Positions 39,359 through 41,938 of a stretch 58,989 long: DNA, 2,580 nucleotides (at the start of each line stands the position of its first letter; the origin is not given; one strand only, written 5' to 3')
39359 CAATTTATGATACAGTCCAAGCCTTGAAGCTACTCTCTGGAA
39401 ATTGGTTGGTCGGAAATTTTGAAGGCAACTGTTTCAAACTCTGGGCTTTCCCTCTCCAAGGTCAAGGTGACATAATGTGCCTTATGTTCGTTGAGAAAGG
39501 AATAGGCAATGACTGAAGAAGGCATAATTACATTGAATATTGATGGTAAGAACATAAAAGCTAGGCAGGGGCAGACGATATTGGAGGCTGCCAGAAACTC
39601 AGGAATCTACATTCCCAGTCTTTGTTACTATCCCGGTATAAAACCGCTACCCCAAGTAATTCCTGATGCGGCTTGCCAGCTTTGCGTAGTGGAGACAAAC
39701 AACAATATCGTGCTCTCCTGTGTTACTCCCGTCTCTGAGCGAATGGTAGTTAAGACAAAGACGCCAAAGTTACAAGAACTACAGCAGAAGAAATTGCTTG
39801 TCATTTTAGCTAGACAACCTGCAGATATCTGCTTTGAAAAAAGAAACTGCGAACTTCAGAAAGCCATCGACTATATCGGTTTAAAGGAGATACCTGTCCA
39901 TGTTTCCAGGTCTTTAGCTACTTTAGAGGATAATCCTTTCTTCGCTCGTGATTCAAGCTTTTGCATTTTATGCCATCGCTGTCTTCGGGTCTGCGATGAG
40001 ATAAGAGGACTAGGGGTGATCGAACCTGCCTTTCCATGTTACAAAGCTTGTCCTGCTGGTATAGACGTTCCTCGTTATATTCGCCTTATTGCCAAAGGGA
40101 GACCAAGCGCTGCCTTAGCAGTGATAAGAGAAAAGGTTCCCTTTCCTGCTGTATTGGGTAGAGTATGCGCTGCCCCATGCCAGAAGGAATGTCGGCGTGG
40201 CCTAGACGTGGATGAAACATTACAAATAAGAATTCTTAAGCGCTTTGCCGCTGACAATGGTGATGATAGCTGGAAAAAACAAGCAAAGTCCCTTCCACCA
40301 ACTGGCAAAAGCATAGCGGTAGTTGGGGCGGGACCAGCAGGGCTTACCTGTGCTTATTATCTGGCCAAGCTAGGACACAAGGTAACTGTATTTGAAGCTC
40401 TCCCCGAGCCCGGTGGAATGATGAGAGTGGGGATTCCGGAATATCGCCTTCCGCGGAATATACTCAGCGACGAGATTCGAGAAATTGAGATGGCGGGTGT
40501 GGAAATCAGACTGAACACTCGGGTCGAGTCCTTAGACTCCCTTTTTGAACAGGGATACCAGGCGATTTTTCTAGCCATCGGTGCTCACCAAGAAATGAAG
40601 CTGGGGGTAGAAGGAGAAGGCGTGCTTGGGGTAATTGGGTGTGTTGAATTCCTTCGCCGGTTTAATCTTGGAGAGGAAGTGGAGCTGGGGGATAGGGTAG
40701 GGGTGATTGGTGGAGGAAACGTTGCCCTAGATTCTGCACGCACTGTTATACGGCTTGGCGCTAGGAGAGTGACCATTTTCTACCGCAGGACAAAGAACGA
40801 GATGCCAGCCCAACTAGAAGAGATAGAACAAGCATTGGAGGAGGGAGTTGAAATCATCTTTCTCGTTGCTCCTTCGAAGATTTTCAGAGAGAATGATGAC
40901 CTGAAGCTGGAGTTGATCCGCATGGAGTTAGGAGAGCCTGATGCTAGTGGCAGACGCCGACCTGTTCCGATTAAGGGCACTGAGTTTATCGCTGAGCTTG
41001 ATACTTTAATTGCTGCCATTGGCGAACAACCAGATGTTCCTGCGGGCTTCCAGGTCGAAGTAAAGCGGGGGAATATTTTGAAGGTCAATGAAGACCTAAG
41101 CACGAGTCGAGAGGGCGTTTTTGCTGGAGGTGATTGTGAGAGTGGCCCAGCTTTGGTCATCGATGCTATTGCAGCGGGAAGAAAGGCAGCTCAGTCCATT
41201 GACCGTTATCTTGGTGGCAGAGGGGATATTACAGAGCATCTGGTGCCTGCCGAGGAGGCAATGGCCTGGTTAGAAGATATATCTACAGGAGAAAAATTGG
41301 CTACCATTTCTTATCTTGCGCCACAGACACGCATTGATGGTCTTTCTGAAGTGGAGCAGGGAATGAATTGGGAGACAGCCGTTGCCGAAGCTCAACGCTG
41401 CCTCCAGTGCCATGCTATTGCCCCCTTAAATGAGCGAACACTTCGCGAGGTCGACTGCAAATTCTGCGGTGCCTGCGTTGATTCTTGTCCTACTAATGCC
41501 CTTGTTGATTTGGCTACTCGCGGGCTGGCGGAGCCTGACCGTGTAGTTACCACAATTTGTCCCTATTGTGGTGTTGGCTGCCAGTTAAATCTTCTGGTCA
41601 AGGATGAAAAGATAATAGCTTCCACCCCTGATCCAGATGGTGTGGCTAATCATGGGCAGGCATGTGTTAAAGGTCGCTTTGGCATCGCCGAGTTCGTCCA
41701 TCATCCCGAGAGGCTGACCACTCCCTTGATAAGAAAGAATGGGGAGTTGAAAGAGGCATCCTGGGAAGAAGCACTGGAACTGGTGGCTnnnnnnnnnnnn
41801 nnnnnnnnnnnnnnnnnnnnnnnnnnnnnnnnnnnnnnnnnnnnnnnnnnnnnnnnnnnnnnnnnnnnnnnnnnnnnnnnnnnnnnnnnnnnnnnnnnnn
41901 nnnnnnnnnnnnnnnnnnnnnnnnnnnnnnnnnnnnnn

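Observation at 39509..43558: Single-polypeptide formate dehydrogenase with a GltD-like NAD(P)H flavoprotein module inserted into its N-terminal ferredoxin region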

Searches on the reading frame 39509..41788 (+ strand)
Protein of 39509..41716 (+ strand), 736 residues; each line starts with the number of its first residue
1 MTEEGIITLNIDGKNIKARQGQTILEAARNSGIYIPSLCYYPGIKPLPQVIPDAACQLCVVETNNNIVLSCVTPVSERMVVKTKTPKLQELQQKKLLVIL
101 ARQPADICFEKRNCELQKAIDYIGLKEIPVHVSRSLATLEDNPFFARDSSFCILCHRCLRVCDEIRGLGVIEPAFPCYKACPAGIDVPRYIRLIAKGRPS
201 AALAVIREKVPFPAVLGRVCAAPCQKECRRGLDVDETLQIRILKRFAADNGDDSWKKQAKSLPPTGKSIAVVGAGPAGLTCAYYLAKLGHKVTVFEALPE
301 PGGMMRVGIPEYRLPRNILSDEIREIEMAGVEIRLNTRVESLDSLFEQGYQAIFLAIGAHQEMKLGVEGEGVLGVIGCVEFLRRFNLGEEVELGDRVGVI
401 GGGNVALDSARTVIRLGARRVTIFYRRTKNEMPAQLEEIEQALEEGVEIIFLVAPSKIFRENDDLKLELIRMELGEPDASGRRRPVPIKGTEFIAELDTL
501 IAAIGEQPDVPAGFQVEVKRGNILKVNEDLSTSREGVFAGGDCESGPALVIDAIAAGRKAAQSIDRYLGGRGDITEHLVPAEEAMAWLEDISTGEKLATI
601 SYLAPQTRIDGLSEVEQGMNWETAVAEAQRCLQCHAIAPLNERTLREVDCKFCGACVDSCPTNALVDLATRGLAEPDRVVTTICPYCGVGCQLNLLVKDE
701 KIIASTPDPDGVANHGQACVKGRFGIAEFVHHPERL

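Call 15: search_solved_structures(query=window:39509-41716:+, max_evalue=1e-20, show_alignments=3)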
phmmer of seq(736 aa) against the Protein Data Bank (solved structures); distinct sequences matched with E-value up to 1e-20: 23.
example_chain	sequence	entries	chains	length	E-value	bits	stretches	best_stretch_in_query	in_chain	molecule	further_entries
9bov_A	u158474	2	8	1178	5e-145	487.9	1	176-636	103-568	Molybdopterin oxidoreductase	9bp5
9n5u_A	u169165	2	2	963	2e-133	449.5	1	176-574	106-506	NfnA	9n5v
8oh5_C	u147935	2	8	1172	9.5e-133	447.3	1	176-635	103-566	Formate dehydrogenase-O, major subunit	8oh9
4ylf_B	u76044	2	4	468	2.8e-88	300.3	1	173-571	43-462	Dihydropyrimidine dehydrogenase subunit A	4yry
5jca_L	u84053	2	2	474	1e-86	295.1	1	175-569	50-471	NADH-dependent Ferredoxin:NADP Oxidoreductase (NfnI) subunit alpha | NADH-dependent Ferredoxin:NADP Oxidoreductase subunit alpha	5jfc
5vj7_A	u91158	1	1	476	1.9e-76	261.2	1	175-572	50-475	Oxidoreductase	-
2vdc_G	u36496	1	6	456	1.9e-55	191.7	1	177-572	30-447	GLUTAMATE SYNTHASE [NADPH] SMALL CHAIN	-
6s6s_G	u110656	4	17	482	2.3e-55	191.5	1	177-572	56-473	Glutamate synthase [NADPH] small chain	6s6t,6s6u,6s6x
7mfm_I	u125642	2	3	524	9.8e-40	139.8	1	179-571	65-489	Glutamate synthase (NADPH) small chain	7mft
9wxb_B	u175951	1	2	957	2.3e-39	138.6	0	7-168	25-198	Formate dehydrogenase alpha subunit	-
6tg9_A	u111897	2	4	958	6.1e-39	137.2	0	6-169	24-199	Formate dehydrogenase subunit alpha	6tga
7t2r_A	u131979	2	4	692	5.8e-35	124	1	7-170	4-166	NiFe hydrogenase subunit A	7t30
7vw6_A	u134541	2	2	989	1.2e-33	119.7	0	649-736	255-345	Formate dehydrogenase | Tungsten-containing formate dehydrogenase alpha subunit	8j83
7e5z_A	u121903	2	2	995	1.2e-33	119.7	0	649-736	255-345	Formate dehydrogenase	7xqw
7m31_A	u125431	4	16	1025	6.4e-30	107.4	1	175-570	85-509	Dihydropyrimidine dehydrogenase [NADP(+)]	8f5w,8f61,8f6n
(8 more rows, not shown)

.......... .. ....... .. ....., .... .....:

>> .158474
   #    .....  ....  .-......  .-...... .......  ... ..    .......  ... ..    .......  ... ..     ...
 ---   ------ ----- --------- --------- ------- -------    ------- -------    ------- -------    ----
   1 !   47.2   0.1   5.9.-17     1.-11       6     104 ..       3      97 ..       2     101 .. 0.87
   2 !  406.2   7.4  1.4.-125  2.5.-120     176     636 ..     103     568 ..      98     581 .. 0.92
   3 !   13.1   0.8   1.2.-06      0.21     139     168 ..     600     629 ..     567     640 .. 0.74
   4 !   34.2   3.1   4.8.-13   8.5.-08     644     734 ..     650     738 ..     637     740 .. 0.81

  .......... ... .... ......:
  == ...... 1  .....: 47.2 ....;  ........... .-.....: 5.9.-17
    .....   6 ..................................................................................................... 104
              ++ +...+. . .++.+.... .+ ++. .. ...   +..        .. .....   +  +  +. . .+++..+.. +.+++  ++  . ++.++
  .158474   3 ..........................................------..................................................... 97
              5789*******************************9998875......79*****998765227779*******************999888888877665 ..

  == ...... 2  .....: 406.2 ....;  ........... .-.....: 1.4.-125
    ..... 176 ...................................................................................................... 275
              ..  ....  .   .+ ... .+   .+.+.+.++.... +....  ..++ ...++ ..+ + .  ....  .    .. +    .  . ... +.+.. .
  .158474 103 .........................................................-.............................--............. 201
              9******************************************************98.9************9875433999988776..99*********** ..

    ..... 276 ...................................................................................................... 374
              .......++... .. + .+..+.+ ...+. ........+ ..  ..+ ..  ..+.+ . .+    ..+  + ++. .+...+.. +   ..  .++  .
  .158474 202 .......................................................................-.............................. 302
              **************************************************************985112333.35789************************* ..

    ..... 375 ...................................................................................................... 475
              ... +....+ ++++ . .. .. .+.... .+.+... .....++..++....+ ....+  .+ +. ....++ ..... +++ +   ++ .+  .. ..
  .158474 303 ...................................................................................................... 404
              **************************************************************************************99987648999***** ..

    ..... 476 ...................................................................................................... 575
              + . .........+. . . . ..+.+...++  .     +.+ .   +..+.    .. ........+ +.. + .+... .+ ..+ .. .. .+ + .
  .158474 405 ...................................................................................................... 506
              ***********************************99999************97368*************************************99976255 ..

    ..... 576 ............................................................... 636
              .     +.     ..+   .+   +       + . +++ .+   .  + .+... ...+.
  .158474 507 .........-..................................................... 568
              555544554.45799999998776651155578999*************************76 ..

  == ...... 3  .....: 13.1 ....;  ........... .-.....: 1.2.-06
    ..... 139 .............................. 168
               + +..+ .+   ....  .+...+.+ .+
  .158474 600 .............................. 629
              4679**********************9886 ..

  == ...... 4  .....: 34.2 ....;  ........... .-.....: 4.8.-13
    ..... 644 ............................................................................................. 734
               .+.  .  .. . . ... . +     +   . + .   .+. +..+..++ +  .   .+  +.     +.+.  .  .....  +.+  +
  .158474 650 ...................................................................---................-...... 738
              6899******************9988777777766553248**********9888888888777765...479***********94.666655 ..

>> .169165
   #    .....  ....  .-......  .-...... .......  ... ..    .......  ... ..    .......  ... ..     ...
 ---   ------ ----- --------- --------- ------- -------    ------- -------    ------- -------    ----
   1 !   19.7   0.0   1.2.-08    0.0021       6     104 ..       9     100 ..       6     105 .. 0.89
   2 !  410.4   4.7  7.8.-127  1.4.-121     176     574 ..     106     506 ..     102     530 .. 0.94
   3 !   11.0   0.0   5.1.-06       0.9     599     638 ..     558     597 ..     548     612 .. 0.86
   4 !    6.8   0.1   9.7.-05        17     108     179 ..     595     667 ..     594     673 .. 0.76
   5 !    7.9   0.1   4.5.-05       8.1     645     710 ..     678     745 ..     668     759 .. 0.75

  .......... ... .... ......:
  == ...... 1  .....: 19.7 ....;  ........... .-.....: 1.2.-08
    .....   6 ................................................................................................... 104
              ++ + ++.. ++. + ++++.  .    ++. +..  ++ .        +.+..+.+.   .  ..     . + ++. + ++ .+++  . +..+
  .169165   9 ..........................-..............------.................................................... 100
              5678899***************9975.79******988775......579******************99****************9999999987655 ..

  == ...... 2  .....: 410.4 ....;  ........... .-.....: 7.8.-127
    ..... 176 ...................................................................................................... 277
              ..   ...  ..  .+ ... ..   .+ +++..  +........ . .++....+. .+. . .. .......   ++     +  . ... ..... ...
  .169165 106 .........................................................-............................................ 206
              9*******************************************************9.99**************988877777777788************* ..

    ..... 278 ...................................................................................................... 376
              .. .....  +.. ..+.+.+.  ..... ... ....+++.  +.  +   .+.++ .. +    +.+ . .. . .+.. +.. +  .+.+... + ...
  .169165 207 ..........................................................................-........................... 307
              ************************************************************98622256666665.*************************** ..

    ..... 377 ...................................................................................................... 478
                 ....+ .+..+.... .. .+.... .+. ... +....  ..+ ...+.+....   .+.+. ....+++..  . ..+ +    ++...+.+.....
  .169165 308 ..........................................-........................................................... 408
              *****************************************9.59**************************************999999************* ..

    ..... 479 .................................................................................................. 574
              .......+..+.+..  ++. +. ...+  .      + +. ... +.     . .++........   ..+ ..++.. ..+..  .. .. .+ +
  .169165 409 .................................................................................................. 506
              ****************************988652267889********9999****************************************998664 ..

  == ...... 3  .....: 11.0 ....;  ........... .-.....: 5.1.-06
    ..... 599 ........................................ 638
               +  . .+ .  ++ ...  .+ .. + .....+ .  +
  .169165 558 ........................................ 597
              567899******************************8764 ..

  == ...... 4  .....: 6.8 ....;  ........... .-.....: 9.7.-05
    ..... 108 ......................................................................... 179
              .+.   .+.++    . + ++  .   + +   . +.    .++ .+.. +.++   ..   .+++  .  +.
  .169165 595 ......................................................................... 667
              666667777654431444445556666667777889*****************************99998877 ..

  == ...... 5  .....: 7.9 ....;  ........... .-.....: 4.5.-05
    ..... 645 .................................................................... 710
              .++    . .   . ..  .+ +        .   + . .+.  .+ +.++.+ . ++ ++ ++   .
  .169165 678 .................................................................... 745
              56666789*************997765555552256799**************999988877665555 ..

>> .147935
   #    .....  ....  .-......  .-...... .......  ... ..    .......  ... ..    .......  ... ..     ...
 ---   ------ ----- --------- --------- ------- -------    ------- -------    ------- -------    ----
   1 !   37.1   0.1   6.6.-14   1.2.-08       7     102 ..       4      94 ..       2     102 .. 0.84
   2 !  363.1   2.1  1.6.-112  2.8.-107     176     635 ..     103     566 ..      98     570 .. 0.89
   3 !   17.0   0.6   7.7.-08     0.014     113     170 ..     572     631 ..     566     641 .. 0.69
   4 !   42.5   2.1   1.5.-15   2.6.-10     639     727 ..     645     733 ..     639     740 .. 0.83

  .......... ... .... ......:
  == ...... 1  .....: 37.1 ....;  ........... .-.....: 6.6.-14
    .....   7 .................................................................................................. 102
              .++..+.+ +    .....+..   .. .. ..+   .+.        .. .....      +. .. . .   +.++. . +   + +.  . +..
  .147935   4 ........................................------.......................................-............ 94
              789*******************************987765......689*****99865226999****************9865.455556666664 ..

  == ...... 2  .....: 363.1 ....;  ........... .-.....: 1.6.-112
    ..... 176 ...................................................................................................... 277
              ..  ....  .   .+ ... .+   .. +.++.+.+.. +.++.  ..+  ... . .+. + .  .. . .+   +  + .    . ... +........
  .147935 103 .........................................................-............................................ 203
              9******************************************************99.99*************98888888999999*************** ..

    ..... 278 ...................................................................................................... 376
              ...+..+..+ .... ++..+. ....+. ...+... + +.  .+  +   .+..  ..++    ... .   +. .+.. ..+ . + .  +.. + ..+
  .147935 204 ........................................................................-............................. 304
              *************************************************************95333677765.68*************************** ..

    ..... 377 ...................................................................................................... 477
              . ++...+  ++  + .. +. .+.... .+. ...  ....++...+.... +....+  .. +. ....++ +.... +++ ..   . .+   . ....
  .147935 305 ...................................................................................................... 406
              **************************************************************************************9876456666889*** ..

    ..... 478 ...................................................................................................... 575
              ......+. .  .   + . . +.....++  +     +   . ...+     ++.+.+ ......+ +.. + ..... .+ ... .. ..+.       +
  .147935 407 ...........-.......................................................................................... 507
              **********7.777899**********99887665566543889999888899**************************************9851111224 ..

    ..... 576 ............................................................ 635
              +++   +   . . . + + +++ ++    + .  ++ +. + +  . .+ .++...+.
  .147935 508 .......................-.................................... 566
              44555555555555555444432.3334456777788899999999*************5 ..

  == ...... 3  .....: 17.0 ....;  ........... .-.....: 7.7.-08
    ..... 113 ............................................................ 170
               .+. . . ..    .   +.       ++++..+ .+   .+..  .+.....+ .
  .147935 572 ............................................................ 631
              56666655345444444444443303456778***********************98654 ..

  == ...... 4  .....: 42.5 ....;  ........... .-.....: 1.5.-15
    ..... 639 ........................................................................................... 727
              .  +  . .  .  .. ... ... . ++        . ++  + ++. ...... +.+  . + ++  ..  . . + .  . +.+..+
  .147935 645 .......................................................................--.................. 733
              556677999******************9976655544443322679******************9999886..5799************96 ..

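Call 75: predict_structure(alignment_id=A1)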
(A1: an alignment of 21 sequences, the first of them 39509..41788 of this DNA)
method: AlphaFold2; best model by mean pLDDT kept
length: 760 residues; sequences in the alignment: 21
mean_pLDDT: 43.3   pTM: 0.28
mean pLDDT of the five models: 43.3, 40.1, 38.7, 38.6, 37.9
residues with pLDDT >= 90: 0; 70-90: 91; 50-70: 145; < 50: 524
segments of 3 or more residues with pLDDT < 50: 1-3, 34-265, 298-319, 364-371, 382-393, 478-482, 502-677, 680-691, 700-705, 709-740, 754-760
pLDDT, mean of each block of 10 residues (from residue 1): 56 66 62 44 33 31 36 28 35 41 34 41 32 24 24 26 29 28 37 36 37 25 22 23 24 28 55 61 65 67 32 41 64 73 80 62 44 52 36 60 58 64 74 62 81 69 73 62 66 76 36 26 23 22 24 25 29 36 38 37 43 34 30 24 28 30 38 42 38 50 47 38 29 38 52 47
secondary structure, 60 per line:
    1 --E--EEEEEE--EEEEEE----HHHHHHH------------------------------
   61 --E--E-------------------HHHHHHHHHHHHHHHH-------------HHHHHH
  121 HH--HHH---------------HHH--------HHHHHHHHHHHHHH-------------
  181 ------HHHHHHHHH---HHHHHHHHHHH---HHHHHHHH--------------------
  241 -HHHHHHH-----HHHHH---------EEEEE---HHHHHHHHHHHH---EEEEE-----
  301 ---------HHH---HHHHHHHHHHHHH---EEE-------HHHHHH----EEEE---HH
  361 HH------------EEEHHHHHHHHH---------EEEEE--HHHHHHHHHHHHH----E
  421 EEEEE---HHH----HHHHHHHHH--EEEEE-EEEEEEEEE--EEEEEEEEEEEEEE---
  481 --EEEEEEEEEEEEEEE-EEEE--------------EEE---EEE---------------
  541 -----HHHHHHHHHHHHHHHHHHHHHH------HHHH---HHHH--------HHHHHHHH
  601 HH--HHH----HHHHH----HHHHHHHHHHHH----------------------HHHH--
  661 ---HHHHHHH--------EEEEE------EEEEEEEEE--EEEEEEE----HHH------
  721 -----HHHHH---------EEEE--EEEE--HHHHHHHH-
elements in order (helices of 4 or more, strands of 3 or more residues): E6-11 E14-19 H24-30 H86-101 H115-122 H154-167 H187-195 H199-209 H213-220 H242-248 H254-258 E268-272 H276-287 E291-295 H316-328 E332-334 H342-347 E352-355 H359-362 E375-377 H378-386 E396-400 H403-415 E420-425 H436-444 E447-451 E453-461 E464-477 E483-497 E499-502 E517-519 E523-525 H546-567 H574-577 H581-584 H593-602 H612-616 H621-632 H655-658 H664-670 E679-683 E690-698 E701-707 H726-730 E740-743 E746-749 H752-759
